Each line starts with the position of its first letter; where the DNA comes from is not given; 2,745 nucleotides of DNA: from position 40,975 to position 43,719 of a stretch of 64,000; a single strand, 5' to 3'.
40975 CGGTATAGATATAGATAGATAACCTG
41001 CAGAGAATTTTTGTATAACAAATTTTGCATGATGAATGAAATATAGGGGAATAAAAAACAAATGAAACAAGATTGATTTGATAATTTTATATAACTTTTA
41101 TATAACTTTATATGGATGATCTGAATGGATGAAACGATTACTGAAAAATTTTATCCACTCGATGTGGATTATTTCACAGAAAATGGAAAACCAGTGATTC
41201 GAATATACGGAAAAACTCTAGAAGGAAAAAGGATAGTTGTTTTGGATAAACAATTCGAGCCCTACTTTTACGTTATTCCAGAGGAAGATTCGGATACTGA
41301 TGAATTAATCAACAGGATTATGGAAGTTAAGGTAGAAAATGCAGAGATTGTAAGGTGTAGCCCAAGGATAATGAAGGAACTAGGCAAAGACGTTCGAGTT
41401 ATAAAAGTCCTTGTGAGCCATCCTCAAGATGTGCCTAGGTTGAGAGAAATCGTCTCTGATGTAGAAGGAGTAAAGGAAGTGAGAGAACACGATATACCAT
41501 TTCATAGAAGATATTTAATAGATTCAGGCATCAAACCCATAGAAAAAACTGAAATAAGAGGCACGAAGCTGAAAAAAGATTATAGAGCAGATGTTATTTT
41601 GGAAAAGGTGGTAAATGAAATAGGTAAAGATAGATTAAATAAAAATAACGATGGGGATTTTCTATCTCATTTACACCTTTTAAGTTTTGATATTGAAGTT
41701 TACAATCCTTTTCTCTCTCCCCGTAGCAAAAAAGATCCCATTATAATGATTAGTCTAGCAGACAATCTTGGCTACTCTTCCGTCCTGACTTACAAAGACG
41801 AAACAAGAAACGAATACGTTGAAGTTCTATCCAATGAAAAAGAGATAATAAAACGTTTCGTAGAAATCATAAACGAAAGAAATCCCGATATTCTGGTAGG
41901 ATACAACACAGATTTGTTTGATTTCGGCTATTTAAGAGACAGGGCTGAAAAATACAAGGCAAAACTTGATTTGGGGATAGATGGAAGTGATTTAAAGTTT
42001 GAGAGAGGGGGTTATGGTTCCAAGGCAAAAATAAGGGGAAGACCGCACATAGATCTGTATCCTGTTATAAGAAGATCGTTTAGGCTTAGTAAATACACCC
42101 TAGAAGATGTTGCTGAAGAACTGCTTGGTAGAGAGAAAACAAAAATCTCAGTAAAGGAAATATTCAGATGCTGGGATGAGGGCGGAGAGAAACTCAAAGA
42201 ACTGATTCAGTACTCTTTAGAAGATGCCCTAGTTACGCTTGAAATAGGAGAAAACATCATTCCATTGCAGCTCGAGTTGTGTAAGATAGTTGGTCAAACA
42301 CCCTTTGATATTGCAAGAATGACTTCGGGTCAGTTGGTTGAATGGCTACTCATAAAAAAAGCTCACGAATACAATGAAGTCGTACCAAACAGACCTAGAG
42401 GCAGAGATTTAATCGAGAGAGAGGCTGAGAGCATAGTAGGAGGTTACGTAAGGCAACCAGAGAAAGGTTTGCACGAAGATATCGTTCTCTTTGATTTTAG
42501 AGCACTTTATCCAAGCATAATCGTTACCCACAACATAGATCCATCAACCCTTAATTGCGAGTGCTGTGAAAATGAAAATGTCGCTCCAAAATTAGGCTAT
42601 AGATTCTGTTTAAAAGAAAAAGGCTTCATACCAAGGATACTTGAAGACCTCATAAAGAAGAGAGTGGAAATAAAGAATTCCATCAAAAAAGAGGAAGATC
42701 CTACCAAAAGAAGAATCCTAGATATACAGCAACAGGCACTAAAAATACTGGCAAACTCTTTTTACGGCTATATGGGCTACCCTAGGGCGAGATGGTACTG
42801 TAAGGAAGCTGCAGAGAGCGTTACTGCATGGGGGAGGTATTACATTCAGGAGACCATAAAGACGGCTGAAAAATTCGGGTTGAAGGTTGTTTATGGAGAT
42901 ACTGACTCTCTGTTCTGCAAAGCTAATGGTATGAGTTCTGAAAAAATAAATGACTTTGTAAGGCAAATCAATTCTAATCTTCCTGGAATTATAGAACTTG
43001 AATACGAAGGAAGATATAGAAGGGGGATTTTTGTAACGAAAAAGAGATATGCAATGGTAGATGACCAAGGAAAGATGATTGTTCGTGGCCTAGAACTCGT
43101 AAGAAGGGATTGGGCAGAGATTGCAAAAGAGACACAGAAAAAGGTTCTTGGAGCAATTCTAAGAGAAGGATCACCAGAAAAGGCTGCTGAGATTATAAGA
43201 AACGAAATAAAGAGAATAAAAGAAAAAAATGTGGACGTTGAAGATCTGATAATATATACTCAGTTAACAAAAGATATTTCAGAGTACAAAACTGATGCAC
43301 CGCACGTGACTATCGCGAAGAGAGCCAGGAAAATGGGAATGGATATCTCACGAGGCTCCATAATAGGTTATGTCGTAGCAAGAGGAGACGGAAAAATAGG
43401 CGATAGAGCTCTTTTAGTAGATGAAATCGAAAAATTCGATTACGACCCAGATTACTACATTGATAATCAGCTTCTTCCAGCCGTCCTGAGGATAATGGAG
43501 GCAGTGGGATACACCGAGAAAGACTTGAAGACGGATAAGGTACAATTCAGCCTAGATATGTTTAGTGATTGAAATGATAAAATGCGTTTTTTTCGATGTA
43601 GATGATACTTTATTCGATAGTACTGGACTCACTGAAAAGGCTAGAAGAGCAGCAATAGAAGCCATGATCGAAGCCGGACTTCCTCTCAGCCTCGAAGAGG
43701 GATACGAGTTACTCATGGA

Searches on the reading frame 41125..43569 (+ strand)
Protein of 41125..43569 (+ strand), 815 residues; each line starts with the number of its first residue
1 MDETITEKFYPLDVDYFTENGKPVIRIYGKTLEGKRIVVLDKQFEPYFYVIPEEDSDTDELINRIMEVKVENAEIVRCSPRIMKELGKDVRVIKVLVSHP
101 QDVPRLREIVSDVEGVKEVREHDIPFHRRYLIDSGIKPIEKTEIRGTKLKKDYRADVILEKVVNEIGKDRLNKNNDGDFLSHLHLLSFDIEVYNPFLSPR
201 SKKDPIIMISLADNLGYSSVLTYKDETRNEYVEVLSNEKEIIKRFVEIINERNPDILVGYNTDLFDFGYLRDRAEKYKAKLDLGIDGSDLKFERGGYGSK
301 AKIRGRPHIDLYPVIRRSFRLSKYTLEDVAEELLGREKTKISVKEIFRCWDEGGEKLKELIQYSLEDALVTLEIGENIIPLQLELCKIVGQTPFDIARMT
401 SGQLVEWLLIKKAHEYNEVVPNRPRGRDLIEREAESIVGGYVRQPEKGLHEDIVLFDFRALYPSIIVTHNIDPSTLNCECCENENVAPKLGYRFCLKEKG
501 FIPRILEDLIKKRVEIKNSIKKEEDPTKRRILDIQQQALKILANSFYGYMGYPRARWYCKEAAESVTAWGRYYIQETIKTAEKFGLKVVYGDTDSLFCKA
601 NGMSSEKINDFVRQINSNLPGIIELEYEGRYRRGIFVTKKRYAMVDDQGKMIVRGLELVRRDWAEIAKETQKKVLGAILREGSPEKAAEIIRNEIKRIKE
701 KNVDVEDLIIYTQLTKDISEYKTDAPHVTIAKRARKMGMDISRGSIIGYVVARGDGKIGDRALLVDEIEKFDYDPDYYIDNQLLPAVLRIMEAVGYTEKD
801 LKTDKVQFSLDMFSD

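Call 25: find_homologous_proteins(query=window:41125-43569:+, max_evalue=1e-100)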
Query window:41125-43569:+ (815 aa): 1177 proteins with E <= 1e-100 among 8000 candidates; the best 120 are listed.
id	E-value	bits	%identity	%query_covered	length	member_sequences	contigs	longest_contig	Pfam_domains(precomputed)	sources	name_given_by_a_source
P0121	0.0e+0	1820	99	100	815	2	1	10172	PF00136.27,PF13482.13,PF10108.16,PF03104.26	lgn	-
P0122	0.0e+0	1560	83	100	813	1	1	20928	PF00136.27,PF13482.13,PF10108.16,PF03104.26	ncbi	-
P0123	1.8e-255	868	50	98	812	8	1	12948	PF00136.27,PF03104.26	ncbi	ncbi:MAG: DNA-directed DNA polymerase [Candidatus Hadarchaeales archaeon]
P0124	1.5e-252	859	50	98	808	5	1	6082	PF00136.27,PF03104.26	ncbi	-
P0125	1.9e-251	855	49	97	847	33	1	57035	PF00136.27,PF03104.26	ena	-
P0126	8.5e-251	853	50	98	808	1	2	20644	PF00136.27,PF03104.26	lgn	-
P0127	1.5e-249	849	50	98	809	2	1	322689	PF00136.27,PF03104.26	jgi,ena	-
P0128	1.7e-249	848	51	99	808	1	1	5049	PF00136.27,PF03104.26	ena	-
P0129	1.8e-249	848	51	99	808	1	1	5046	PF00136.27,PF03104.26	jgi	-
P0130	2.9e-249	848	50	97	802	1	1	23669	PF00136.27,PF03104.26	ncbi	-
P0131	4.4e-249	847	49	97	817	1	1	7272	PF00136.27,PF03104.26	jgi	jgi:DNA polymerase I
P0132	5.9e-249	847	50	98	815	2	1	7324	PF00136.27,PF03104.26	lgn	-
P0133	8.0e-249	846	49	99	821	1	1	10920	PF03175.19,PF00136.27,PF13482.13,PF10108.16,PF03104.26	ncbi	-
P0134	8.9e-249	846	50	98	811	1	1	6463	PF00136.27,PF03104.26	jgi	-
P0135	9.6e-249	846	50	97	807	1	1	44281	PF00136.27,PF03104.26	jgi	jgi:DNA polymerase I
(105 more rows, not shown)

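Call 26: find_encoding_contigs(protein=P0122, flank=2500, max_places=10)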
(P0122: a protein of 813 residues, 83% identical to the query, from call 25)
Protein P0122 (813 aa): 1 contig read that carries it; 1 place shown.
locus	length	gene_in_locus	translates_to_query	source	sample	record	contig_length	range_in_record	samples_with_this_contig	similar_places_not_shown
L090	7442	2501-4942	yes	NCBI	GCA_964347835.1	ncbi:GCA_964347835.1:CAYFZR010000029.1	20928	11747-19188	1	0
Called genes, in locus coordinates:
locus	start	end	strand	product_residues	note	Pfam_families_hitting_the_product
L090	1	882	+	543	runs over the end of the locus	PF00118:Cpn60_TCP1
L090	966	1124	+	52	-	-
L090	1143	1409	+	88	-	-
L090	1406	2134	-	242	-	PF00382:TFIIB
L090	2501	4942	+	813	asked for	PF03104:DNA_pol_B_exo1, PF10108:DNA_pol_B_exo2 (weak), PF13482:RNase_H_2, PF00136:DNA_pol_B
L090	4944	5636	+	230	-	PF00702:Hydrolase, PF13419:HAD_2, PF13242:Hydrolase_like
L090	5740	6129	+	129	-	PF00571:CBS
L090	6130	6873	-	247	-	PF04909:Amidohydro_2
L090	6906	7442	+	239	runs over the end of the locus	PF00005:ABC_tran, PF13304:AAA_21 (faint)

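Call 27: find_encoding_contigs(protein=P0121, flank=2500, max_places=10)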
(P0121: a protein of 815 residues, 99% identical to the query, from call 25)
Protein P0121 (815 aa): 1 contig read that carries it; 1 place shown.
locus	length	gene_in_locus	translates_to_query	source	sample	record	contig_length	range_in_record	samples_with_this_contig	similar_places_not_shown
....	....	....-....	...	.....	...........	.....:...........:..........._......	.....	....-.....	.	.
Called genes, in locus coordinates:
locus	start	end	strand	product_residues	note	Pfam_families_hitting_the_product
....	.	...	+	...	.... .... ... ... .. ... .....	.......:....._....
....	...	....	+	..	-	-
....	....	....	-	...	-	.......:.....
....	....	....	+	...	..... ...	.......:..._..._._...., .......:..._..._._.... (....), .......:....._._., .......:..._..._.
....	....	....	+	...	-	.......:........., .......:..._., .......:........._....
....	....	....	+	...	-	?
